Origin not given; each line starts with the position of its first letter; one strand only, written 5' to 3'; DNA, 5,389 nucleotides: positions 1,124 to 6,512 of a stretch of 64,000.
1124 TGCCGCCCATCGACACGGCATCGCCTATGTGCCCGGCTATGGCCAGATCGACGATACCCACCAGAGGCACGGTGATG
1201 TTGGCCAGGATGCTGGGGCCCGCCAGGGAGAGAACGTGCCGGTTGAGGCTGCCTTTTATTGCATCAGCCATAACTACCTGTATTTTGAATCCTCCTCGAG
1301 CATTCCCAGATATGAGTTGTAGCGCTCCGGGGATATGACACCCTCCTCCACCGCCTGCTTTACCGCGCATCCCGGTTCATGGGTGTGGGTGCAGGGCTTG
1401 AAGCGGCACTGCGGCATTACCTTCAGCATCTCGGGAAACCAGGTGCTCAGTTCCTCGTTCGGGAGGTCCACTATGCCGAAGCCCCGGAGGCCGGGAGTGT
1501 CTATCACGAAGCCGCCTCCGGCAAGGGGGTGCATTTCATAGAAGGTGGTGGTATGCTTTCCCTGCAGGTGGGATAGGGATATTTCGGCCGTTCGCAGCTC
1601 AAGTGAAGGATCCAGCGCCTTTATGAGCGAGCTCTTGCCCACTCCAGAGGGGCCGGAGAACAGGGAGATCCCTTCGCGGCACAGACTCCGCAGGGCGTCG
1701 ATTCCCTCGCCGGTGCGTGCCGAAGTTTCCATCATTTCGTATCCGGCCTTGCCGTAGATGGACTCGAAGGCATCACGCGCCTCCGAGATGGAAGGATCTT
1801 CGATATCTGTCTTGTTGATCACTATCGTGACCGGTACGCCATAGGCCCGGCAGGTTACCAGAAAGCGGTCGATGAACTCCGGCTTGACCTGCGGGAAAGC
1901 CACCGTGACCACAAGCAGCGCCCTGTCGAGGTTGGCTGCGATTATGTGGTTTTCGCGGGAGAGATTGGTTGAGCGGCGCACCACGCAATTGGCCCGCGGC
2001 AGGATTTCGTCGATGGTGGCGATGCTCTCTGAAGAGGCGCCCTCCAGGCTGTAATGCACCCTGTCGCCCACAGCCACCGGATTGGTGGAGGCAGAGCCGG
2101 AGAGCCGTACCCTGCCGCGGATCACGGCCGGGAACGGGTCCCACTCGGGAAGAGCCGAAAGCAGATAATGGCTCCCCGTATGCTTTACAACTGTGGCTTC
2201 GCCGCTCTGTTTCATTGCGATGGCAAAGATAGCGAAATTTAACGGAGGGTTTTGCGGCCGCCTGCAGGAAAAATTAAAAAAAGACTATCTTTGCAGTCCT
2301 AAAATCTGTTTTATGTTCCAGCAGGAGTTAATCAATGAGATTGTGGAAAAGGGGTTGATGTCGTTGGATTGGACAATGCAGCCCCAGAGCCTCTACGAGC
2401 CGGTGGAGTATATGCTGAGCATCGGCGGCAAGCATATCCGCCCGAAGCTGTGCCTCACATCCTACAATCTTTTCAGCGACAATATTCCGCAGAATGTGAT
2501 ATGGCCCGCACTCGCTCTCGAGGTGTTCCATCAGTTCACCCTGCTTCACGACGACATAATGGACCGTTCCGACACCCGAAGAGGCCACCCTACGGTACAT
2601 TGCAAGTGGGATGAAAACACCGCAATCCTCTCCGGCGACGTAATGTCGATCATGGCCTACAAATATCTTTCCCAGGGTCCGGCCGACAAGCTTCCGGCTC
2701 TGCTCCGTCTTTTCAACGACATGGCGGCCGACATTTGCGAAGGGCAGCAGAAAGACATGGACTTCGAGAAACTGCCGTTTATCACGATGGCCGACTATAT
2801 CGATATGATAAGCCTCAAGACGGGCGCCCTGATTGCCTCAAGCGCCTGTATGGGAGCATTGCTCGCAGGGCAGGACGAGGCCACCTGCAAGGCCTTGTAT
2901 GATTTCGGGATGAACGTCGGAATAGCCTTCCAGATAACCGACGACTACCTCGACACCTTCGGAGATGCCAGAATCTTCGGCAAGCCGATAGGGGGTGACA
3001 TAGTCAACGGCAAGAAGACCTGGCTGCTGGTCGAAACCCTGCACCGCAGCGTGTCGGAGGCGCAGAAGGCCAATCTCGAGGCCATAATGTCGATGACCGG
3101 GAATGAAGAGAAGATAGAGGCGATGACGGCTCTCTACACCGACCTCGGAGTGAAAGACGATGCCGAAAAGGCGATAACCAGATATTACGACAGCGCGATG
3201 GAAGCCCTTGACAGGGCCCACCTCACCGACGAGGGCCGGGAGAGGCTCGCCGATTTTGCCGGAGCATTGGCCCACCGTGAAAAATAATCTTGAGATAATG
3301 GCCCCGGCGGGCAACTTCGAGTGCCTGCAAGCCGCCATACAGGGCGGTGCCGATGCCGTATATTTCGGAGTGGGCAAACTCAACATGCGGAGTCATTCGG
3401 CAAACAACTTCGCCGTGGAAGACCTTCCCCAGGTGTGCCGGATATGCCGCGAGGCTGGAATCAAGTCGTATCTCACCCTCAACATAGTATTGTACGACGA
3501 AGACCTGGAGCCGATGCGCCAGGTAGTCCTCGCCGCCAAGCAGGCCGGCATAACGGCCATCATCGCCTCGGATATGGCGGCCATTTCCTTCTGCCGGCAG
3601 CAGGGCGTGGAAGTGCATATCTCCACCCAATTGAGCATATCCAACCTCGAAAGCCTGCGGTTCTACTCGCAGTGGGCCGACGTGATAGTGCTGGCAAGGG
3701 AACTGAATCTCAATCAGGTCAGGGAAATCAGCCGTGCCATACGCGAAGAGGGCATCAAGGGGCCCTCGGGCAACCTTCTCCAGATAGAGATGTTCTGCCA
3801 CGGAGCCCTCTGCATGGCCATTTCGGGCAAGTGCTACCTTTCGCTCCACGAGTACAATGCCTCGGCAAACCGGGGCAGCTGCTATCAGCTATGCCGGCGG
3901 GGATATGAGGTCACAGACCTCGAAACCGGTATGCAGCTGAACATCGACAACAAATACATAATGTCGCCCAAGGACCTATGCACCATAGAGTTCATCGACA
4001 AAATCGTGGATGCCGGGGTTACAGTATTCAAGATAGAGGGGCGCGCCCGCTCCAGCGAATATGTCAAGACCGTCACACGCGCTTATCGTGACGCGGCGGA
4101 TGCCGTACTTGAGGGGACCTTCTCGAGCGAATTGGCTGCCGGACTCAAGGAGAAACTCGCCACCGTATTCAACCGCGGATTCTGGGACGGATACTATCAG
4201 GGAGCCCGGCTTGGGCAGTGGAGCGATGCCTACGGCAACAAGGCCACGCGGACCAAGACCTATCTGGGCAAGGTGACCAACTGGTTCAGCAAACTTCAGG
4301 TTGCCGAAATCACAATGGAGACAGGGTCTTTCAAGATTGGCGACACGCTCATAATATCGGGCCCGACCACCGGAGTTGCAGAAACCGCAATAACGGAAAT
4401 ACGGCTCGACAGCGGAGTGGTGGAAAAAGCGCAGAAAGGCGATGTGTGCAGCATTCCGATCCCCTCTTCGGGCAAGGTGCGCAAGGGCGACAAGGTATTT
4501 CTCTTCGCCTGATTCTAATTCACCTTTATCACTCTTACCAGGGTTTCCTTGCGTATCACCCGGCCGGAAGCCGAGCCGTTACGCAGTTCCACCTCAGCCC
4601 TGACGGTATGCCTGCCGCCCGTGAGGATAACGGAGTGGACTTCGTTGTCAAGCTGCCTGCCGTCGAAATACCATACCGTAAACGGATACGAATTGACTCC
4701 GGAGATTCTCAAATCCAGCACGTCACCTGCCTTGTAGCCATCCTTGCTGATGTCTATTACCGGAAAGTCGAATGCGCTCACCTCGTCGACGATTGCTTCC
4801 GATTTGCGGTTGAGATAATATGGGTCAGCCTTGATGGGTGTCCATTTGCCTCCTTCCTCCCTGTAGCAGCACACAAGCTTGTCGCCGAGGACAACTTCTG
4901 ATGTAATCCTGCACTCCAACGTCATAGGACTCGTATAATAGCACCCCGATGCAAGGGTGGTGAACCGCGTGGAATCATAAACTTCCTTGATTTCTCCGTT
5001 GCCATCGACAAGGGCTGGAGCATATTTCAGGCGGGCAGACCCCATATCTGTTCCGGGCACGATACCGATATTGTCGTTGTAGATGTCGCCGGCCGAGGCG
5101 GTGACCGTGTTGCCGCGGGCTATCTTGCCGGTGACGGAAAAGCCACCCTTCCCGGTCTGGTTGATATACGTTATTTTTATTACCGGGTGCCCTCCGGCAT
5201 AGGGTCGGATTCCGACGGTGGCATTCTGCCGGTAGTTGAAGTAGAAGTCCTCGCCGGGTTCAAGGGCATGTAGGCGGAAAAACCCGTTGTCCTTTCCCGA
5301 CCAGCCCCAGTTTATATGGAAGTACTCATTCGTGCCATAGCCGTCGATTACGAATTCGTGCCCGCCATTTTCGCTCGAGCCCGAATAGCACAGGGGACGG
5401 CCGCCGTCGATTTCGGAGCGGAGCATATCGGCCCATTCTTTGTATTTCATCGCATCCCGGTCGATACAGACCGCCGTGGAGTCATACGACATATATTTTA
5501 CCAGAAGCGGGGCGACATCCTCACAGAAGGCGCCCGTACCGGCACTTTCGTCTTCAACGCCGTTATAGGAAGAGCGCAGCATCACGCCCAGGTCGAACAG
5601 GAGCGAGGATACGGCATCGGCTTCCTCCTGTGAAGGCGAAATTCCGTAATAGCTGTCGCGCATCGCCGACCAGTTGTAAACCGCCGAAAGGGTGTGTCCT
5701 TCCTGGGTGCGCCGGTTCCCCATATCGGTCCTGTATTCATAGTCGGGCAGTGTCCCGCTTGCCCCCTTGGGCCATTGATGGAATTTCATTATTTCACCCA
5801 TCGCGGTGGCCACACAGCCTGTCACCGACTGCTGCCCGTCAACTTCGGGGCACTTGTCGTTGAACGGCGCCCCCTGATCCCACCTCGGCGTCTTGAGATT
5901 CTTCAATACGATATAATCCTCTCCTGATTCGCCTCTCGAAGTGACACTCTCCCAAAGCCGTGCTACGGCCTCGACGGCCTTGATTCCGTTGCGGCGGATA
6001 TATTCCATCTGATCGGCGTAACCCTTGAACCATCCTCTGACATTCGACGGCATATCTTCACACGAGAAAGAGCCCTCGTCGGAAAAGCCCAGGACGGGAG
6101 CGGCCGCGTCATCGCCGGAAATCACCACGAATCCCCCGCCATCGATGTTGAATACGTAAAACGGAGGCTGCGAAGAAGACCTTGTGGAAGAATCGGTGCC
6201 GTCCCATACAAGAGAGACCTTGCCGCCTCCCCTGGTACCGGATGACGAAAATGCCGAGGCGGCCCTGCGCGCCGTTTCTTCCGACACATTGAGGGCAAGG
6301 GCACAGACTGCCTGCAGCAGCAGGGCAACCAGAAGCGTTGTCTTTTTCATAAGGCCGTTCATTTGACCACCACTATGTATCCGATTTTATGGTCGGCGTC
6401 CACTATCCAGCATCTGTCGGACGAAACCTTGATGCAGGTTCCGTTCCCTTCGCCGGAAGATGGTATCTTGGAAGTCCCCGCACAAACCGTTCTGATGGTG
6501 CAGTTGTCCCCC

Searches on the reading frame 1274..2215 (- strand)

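Call 62: search_protein_families(library=pfam, proteins=[window:1274-2215:-], max_evalue=0.00001)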
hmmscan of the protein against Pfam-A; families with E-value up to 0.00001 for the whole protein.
window:1274-2215:- (313 aa): 1 family
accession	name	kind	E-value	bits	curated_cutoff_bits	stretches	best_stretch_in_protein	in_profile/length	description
PF03193.22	RsgA_GTPase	-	9.2e-51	172.5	30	1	71-248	1-173/174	RsgA GTPase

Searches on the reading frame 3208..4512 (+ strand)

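Call 62: search_protein_families(library=pfam, proteins=[window:3208-4512:+], max_evalue=0.00001)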
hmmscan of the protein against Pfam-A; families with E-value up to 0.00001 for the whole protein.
window:3208-4512:+ (434 aa): 1 family
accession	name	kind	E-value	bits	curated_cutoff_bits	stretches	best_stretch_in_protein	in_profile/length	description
PF01136.24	Peptidase_U32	-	2.3e-64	217.3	22.4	1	101-332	2-229/233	Peptidase family U32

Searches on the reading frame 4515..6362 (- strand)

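Call 62: search_protein_families(library=pfam, proteins=[window:4515-6362:-], max_evalue=0.00001)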
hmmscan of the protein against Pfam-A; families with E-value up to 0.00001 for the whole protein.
window:4515-6362:- (615 aa): 2 families
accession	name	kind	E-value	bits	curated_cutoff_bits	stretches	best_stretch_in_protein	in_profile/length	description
PF01640.23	Peptidase_C10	-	1.4e-58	198.8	26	1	161-362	1-194/194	Peptidase C10 family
PF13734.11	Inhibitor_I69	-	2.4e-22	79.7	25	1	24-119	2-98/98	Spi protease inhibitor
